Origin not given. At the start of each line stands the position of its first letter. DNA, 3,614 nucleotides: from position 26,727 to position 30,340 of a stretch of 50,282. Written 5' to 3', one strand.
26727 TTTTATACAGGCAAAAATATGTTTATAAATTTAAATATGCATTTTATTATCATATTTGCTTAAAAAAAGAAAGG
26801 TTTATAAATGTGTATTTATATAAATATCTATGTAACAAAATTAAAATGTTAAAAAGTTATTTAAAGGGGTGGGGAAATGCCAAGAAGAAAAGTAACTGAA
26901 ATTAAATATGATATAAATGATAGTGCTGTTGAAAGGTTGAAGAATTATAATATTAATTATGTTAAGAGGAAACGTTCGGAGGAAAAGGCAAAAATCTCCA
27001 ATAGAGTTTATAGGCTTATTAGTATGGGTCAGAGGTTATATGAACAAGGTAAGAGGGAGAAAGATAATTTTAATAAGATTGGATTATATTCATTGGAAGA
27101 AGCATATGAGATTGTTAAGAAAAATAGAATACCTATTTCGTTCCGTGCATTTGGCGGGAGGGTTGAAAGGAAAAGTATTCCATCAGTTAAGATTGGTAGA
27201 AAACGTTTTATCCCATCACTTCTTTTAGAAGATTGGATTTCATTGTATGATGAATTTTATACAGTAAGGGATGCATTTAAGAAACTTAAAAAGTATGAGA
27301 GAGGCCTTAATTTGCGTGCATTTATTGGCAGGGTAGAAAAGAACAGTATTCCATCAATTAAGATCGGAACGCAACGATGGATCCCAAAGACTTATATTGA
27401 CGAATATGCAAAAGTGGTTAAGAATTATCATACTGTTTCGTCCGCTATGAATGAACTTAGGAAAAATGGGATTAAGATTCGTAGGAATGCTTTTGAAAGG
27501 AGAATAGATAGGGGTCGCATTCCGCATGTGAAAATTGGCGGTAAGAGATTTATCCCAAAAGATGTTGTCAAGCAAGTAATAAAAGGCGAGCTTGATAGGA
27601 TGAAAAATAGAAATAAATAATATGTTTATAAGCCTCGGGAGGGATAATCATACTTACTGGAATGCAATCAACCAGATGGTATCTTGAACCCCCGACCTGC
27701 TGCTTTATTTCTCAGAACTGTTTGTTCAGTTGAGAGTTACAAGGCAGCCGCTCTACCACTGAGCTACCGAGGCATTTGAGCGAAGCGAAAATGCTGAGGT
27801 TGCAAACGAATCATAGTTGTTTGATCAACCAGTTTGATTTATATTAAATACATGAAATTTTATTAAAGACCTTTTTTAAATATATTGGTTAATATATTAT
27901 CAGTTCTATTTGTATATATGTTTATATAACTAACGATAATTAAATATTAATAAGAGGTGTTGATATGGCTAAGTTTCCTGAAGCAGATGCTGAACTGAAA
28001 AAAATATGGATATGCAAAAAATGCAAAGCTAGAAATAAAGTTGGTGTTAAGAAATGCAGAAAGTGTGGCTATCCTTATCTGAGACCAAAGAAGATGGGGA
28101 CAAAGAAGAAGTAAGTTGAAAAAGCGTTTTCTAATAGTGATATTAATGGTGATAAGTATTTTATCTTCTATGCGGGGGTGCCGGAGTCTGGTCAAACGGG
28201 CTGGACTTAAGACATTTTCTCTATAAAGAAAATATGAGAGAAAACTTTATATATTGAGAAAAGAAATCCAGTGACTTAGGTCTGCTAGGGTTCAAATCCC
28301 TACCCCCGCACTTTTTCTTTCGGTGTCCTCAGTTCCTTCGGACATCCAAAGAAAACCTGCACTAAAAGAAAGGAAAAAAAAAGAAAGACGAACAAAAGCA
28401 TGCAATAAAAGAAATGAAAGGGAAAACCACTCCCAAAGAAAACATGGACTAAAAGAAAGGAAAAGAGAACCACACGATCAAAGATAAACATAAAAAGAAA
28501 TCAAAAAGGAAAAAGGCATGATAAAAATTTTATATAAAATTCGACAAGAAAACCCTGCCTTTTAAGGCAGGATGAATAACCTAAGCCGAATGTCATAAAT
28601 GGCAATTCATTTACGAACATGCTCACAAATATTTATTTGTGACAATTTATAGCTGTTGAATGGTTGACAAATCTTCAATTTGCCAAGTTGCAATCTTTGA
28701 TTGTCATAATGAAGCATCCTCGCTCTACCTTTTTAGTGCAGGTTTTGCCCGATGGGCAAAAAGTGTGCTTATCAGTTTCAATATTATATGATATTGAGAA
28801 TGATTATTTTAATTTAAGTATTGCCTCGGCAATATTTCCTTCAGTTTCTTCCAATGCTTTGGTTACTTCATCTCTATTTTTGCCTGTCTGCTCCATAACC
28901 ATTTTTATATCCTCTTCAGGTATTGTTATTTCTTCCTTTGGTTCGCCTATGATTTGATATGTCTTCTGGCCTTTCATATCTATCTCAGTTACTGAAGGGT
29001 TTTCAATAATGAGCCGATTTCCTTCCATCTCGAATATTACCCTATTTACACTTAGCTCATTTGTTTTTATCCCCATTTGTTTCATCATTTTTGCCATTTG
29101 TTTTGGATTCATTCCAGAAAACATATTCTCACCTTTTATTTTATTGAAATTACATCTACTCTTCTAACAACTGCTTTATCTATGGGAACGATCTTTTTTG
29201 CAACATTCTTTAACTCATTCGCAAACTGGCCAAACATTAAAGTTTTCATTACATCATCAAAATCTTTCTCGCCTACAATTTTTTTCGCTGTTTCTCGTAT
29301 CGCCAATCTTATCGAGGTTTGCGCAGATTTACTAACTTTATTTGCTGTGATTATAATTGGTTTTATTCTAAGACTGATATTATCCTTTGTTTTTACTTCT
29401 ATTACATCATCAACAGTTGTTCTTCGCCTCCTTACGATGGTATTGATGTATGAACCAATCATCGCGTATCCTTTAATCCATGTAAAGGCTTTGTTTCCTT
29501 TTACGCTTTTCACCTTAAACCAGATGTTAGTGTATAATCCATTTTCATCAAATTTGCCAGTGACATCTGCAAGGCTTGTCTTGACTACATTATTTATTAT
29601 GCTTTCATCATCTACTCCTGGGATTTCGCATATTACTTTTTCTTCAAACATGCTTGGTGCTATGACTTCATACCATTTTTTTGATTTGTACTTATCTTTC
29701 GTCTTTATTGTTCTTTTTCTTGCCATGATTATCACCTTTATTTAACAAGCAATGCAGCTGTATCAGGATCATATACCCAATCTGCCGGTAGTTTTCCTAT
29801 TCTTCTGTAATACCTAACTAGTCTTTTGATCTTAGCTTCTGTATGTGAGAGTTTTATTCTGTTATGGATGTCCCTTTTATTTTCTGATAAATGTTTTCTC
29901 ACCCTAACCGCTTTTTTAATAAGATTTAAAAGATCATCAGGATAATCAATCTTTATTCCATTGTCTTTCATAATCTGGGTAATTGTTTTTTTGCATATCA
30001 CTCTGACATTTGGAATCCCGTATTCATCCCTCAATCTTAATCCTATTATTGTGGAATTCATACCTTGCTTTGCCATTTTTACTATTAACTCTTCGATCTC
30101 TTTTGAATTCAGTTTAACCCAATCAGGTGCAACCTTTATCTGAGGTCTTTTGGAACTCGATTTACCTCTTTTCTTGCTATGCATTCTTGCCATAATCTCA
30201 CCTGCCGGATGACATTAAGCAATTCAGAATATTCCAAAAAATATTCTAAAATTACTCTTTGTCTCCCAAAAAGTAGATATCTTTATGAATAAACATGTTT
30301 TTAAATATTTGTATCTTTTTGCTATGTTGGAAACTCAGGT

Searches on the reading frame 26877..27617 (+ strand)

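Call 65: search_protein_families(library=pfam, proteins=[window:26877-27617:+], max_evalue=0.001)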
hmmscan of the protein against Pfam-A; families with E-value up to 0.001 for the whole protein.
window:26877-27617:+ (247 aa): 1 family
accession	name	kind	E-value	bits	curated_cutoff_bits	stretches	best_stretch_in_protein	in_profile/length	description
PF12728.13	HTH_17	-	9.5e-08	32.6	27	0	201-235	13-47/51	Helix-turn-helix domain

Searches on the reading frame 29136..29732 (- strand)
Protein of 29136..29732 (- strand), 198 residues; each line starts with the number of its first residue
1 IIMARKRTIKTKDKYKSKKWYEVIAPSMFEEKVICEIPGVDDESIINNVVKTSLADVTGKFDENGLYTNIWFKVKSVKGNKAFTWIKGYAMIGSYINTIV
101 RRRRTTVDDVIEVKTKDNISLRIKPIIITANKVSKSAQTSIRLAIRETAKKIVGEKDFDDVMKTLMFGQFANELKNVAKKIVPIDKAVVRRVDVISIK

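Call 90: search_protein_families(library=pfam, proteins=[window:29136-29732:-], max_evalue=0.001)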
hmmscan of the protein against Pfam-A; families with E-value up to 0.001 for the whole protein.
window:29136-29732:- (198 aa): 1 family
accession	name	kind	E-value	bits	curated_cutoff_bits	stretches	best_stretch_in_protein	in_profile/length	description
PF01015.23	Ribosomal_S3Ae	-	1.4e-46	158.9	29.3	1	8-196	3-189/191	Ribosomal S3Ae family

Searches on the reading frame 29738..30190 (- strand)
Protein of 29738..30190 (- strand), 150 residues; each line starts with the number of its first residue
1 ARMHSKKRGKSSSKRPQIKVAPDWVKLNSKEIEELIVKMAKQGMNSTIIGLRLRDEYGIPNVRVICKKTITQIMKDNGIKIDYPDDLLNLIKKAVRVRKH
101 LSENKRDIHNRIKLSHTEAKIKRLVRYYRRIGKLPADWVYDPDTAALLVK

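Call 90: search_protein_families(library=pfam, proteins=[window:29738-30190:-], max_evalue=0.001)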
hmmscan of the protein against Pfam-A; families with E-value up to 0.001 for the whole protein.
window:29738-30190:- (150 aa): 2 families
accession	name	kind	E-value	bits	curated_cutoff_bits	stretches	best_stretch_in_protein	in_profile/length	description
PF08069.17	Ribosomal_S13_N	-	3e-23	82.1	25.4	1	1-59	2-60/60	Ribosomal S13/S15 N-terminal domain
PF00312.27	Ribosomal_S15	-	1.1e-11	45.1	31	1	82-145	17-78/81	Ribosomal protein S15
